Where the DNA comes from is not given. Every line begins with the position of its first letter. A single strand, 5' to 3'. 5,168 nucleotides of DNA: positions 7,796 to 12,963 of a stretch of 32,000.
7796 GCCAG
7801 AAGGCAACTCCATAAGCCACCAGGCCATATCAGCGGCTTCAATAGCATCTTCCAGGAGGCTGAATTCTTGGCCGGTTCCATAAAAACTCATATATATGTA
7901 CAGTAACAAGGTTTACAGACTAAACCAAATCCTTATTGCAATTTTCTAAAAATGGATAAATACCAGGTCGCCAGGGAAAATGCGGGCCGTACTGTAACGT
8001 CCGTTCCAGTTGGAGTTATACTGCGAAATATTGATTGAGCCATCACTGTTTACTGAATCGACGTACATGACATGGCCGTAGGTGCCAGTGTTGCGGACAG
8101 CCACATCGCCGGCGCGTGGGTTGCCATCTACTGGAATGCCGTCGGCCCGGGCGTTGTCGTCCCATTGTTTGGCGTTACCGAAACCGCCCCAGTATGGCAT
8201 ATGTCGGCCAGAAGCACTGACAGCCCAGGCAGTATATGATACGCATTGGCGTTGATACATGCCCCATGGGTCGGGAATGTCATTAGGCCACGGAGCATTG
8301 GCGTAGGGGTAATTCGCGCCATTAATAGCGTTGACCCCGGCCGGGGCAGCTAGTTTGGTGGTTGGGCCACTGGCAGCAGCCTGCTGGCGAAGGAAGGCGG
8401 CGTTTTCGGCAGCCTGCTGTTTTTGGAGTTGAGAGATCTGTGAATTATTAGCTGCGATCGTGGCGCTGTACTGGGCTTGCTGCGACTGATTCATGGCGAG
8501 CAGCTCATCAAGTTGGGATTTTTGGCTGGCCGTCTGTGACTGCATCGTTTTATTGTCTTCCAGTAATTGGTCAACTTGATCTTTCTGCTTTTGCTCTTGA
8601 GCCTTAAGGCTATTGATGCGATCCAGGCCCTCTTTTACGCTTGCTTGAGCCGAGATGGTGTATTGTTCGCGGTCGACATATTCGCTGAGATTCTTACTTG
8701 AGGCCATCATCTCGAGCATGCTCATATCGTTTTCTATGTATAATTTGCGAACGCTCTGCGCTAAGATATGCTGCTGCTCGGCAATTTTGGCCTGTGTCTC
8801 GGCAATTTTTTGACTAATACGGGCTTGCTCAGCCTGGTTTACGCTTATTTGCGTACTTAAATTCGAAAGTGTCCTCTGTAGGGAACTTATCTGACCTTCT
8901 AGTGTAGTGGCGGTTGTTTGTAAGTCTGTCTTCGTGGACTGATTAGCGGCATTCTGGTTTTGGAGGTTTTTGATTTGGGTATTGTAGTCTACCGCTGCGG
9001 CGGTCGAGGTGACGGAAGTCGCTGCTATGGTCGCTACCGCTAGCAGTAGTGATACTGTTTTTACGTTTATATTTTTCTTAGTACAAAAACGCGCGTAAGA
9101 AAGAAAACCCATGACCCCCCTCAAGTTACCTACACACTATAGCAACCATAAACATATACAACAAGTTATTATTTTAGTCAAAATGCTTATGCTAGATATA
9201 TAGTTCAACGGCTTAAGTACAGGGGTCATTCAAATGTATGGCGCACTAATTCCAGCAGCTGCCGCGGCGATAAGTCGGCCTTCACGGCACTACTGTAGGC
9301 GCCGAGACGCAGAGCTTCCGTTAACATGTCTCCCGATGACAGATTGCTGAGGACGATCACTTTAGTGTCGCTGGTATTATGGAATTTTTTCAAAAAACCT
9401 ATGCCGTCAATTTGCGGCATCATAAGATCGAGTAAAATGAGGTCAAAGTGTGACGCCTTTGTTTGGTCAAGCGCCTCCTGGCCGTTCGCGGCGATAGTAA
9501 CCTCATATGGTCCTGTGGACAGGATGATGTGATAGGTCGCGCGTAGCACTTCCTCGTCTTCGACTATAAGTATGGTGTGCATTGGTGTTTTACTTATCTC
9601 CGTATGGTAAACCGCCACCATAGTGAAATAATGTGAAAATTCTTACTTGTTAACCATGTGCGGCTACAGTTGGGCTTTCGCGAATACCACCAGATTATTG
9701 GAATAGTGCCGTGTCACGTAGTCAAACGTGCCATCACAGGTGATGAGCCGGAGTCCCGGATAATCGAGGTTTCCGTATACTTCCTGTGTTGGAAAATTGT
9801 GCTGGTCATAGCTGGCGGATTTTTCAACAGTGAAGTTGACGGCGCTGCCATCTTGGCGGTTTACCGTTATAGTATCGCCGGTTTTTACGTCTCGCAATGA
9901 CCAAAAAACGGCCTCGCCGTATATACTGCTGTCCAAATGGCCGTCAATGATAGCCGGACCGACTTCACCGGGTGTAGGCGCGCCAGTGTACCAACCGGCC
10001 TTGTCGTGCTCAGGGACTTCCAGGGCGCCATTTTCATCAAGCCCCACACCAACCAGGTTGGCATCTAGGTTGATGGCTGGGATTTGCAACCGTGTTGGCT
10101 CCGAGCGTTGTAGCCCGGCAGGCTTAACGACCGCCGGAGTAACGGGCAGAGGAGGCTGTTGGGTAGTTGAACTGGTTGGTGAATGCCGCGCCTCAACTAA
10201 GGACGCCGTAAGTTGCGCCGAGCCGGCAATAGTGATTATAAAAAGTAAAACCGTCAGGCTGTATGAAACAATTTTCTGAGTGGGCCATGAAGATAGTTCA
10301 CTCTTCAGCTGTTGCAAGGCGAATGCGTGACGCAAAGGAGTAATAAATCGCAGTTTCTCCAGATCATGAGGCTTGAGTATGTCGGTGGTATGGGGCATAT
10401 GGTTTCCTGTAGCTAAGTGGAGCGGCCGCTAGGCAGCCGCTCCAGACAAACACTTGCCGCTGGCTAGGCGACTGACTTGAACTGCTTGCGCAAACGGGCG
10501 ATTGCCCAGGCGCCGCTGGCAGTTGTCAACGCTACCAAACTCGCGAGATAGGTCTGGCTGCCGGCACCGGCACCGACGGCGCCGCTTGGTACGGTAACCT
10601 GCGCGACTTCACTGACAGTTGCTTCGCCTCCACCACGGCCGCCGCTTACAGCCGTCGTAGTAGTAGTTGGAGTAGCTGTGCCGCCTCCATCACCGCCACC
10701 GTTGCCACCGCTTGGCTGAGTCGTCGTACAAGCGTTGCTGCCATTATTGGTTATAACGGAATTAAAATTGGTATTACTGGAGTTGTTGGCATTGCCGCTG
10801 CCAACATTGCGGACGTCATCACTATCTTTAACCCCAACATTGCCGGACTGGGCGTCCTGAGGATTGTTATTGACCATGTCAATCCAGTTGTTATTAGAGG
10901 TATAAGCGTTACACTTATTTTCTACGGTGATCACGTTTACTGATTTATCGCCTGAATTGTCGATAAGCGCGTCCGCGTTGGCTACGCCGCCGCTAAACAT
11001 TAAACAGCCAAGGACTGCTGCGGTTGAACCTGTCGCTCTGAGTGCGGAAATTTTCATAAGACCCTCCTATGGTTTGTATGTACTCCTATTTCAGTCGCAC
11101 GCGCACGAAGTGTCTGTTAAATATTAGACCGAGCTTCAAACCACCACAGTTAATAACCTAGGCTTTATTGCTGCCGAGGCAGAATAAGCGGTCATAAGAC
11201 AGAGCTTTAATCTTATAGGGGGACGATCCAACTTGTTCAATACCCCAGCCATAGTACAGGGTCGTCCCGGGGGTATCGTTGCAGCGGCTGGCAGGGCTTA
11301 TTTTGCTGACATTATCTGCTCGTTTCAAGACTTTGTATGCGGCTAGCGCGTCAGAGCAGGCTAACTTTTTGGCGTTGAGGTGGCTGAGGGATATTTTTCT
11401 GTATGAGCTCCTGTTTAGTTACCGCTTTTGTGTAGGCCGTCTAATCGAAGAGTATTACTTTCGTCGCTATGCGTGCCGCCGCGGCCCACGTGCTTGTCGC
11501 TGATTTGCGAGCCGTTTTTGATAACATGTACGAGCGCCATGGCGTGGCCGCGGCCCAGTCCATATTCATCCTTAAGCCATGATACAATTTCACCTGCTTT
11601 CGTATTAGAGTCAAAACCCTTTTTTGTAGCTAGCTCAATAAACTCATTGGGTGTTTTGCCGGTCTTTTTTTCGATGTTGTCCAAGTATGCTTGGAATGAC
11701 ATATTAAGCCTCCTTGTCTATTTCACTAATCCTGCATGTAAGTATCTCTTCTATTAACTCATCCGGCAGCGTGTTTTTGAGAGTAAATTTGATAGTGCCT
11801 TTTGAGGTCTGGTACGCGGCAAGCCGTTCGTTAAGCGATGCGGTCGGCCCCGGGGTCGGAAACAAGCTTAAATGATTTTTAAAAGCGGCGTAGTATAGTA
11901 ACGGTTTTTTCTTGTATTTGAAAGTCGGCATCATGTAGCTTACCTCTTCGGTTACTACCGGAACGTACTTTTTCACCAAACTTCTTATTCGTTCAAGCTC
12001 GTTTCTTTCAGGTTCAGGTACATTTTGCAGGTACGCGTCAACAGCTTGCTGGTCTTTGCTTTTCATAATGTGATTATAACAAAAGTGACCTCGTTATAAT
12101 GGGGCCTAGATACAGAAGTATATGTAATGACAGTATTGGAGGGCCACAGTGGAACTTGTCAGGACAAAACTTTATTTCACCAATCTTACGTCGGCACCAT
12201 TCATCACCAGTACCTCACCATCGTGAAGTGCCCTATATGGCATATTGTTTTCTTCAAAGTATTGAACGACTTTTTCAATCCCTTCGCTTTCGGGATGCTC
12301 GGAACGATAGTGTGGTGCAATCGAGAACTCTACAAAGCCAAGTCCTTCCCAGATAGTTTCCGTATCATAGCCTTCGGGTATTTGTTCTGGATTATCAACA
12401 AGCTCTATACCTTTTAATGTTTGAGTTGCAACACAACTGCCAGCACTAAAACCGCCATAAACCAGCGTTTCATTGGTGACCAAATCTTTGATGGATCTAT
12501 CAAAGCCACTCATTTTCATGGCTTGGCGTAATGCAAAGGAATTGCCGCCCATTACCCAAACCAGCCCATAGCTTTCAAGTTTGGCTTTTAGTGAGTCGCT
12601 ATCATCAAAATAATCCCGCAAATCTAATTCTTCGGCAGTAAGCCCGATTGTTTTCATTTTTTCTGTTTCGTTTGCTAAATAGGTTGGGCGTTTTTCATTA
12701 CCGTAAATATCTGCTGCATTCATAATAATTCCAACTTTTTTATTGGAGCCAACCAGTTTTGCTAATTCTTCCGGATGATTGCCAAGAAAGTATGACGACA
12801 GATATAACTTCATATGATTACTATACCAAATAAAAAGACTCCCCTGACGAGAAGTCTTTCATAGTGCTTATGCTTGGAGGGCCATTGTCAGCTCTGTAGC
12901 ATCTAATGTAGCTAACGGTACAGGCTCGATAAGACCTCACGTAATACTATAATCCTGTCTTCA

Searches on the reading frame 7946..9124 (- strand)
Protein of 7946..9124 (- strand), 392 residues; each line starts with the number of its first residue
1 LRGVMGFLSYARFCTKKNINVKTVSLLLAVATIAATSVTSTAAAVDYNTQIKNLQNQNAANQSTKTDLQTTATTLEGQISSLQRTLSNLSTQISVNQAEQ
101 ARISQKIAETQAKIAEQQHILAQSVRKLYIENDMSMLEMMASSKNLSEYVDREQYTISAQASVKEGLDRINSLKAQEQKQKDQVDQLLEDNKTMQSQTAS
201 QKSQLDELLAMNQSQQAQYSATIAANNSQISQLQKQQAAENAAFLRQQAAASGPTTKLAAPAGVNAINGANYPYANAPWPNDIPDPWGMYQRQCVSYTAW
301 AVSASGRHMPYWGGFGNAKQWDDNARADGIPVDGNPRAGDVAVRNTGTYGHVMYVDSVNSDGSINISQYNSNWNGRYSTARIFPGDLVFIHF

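Call 3: search_protein_families(library=pfam, proteins=[window:7946-9124:-], max_evalue=0.01)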
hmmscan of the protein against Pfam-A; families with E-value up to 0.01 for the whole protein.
window:7946-9124:- (392 aa): 1 family
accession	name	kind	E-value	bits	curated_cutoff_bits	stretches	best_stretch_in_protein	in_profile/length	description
PF05257.22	CHAP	-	1.1e-17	64.7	26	1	286-370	3-81/81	CHAP domain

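Call 35: find_homologous_proteins(query=window:7946-9124:-, max_evalue=1e-20)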
Query window:7946-9124:- (392 aa): 1554 proteins with E <= 1e-20 among 8000 candidates; the best 120 are listed.
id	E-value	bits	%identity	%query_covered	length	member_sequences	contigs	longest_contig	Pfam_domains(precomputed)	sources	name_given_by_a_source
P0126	1.0e-247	839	100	99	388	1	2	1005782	PF05257.23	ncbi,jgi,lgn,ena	-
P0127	1.2e-157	543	62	99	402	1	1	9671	PF05257.23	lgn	-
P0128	4.3e-156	538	64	99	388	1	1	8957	PF05257.23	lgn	-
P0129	1.4e-154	533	64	99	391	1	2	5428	PF05257.23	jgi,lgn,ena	-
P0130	5.7e-154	531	63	99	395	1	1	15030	PF05257.23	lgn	-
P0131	1.0e-153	530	64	94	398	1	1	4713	PF05257.23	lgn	-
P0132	5.4e-153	528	62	96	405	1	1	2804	PF05257.23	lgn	-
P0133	9.8e-149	514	62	99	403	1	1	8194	PF05257.23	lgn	-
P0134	6.8e-147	508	62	97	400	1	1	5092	PF05257.23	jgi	jgi:surface antigen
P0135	1.4e-146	507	60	99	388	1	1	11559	PF05257.23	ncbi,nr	ncbi:MAG: hypothetical protein JWP13_68 [Candidatus Saccharibacteria bacterium]|nr:hypothetical prot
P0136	2.7e-146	506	66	95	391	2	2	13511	PF05257.23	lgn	-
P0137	2.8e-146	506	60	99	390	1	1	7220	PF05257.23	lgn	-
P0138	6.9e-145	501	61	99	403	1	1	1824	PF05257.23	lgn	-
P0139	1.1e-144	501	60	94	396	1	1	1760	PF05257.23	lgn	-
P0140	2.1e-144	500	59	99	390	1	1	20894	PF05257.23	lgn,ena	-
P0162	1.3e-118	415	53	97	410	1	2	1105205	PF05257.23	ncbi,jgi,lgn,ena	ncbi:MAG TPA: CHAP domain-containing protein [Candidatus Saccharimonadales bacterium]|jgi:surface an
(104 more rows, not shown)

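Call 36: find_encoding_contigs(protein=P0136, flank=10000, max_places=1)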
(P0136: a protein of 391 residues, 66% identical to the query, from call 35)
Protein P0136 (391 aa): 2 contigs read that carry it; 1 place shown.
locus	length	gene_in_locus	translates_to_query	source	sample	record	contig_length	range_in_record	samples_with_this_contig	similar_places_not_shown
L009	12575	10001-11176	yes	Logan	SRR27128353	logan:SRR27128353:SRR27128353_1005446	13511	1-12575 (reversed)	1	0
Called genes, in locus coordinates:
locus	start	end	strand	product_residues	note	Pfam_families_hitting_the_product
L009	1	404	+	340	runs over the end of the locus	PF01551:Peptidase_M23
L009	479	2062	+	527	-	PF08448:PAS_4 (weak), PF13188:PAS_8 (faint), PF13426:PAS_9, PF08447:PAS_3 (faint), PF00989:PAS (weak), PF13426:PAS_9, PF00512:HisKA, PF02518:HATPase_c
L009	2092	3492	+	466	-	PF01565:FAD_binding_4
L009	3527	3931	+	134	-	PF12823:DUF3817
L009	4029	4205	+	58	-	-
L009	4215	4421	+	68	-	PF11160:Hva1_TUDOR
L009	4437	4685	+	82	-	-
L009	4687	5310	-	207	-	PF03358:FMN_red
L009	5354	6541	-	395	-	PF08240:ADH_N, PF00107:ADH_zinc_N (weak)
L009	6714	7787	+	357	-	PF01594:AI-2E_transport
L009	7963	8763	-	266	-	-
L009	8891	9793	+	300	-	PF03851:UvdE, PF01261:AP_endonuc_2 (weak)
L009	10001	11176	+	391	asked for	PF05257:CHAP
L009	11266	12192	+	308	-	PF00005:ABC_tran, PF13304:AAA_21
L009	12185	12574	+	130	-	?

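Call 37: find_encoding_contigs(protein=P0130, flank=10000, max_places=1)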
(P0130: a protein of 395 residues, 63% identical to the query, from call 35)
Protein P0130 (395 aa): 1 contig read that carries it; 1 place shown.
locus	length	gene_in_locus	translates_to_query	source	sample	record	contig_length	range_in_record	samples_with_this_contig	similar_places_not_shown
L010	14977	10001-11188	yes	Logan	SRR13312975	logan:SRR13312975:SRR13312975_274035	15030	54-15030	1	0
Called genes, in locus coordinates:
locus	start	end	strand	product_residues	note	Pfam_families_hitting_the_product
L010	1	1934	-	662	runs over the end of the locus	?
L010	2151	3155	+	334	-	PF01551:Peptidase_M23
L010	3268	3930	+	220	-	PF00027:cNMP_binding (weak), PF13545:HTH_Crp_2, PF00325:Crp (weak)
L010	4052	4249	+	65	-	PF10685:KGG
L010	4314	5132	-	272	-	-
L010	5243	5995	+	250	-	-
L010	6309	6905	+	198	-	-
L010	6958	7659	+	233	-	PF04203:Sortase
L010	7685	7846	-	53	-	-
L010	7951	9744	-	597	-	PF00082:Peptidase_S8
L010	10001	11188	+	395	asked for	PF05257:CHAP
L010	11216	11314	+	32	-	-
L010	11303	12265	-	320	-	PF03631:Virul_fac_BrkB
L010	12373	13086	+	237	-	PF01694:Rhomboid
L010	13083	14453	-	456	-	PF08014:MATCAP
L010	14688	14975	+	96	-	?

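Call 38: find_encoding_contigs(protein=P0140, flank=10000, max_places=1)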
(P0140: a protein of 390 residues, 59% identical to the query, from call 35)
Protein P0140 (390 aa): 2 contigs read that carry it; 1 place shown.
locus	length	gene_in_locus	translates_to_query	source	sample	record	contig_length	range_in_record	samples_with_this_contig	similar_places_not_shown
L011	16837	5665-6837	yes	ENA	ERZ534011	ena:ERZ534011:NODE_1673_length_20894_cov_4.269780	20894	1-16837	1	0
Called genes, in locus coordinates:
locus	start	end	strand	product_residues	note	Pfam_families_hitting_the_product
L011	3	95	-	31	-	?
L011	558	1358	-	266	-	-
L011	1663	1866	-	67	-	-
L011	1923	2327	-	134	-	-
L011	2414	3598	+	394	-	-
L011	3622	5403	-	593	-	PF00082:Peptidase_S8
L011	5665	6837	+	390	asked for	PF05257:CHAP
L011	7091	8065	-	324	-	PF03631:Virul_fac_BrkB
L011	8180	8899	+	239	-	PF01694:Rhomboid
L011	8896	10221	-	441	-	PF08014:MATCAP (weak)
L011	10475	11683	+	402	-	PF00270:DEAD, PF04851:ResIII, PF00271:Helicase_C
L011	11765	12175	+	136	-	PF03479:PCC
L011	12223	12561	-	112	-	PF16367:RRM_7 (weak), PF22976:RRM_10 (weak), PF00076:RRM_1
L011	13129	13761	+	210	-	PF00027:cNMP_binding, PF13545:HTH_Crp_2, PF00325:Crp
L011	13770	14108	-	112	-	-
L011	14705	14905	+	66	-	-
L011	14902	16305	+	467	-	-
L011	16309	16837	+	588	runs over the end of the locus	-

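Call 39: find_encoding_contigs(protein=P0162, flank=10000, max_places=1)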
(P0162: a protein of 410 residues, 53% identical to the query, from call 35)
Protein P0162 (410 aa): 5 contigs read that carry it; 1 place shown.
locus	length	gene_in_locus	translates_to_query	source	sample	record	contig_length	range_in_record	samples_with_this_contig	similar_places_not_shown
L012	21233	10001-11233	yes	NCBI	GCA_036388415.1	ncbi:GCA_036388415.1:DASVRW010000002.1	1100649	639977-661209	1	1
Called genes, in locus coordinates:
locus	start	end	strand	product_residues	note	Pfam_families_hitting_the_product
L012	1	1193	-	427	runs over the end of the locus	PF03990:DUF348 (weak), PF07501:G5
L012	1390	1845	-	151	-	PF00293:NUDIX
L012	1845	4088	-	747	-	PF00580:UvrD-helicase, PF01443:Viral_helicase1 (faint), PF13245:AAA_19, PF13604:AAA_30 (faint), PF13361:UvrD_C, PF13538:UvrD_C_2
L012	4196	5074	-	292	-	-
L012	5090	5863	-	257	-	PF00121:TIM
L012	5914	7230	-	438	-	PF00162:PGK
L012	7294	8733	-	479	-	PF00224:PK, PF02887:PK_C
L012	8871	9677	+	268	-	PF03734:YkuD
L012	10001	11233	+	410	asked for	PF05257:CHAP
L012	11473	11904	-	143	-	PF00293:NUDIX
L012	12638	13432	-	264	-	-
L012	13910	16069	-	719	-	PF16927:HisKA_7TM, PF00512:HisKA, PF02518:HATPase_c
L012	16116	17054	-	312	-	PF09924:LPG_synthase_C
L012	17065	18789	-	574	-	-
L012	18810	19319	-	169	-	PF01862:PvlArgDC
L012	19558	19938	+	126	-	PF00072:Response_reg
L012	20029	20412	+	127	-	PF00072:Response_reg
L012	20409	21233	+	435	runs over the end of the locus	PF08245:Mur_ligase_M, PF02875:Mur_ligase_C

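Call 106: search_protein_families(library=pfam, proteins=[L012:12638-13432:-], max_evalue=0.01)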
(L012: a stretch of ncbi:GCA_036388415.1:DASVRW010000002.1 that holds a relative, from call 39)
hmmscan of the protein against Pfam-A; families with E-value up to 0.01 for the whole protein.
L012:12638-13432:- (264 aa): 1 family
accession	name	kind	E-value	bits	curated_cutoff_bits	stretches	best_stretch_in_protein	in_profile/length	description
PF13567.11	DUF4131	-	0.0072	16.5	31.6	1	49-107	4-63/165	Domain of unknown function (DUF4131)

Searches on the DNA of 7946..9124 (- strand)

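Call 109: search_rna_families(source=L012, start=12250, end=13950, threshold=evalue, max_evalue=5)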
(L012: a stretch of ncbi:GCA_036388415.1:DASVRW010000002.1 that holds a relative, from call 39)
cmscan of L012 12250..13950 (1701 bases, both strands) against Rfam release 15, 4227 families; matches with E-value up to 5: 1.
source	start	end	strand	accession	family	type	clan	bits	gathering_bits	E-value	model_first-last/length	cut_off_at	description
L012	12342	12368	+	RF01081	SBWMV1_UPD-PKe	Cis-reg;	-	18.8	38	3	1-26/26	no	Pseudoknot of upstream pseudoknot domain (UPD) of the 3'UTR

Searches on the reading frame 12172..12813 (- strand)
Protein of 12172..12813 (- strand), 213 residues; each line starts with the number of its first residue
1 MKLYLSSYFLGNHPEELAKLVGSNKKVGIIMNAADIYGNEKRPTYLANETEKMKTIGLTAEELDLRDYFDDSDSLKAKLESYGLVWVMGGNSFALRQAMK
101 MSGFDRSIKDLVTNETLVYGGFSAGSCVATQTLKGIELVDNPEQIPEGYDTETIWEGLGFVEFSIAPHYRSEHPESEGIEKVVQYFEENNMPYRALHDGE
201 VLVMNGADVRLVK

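Call 31: search_protein_families(library=ncbifam, proteins=[window:12172-12813:-], max_evalue=0.001)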
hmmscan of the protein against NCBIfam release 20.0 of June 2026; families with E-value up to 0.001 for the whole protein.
window:12172-12813:- (213 aa): 2 families
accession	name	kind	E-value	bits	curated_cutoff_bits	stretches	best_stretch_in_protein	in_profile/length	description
NF003642.0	PRK05282.1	equivalog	5.7e-13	48.9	156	1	73-210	71-204/233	dipeptidase PepE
TIGR02069.1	cyanophycinase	equivalog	0.00074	19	126.6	1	70-165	70-161/250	cyanophycinase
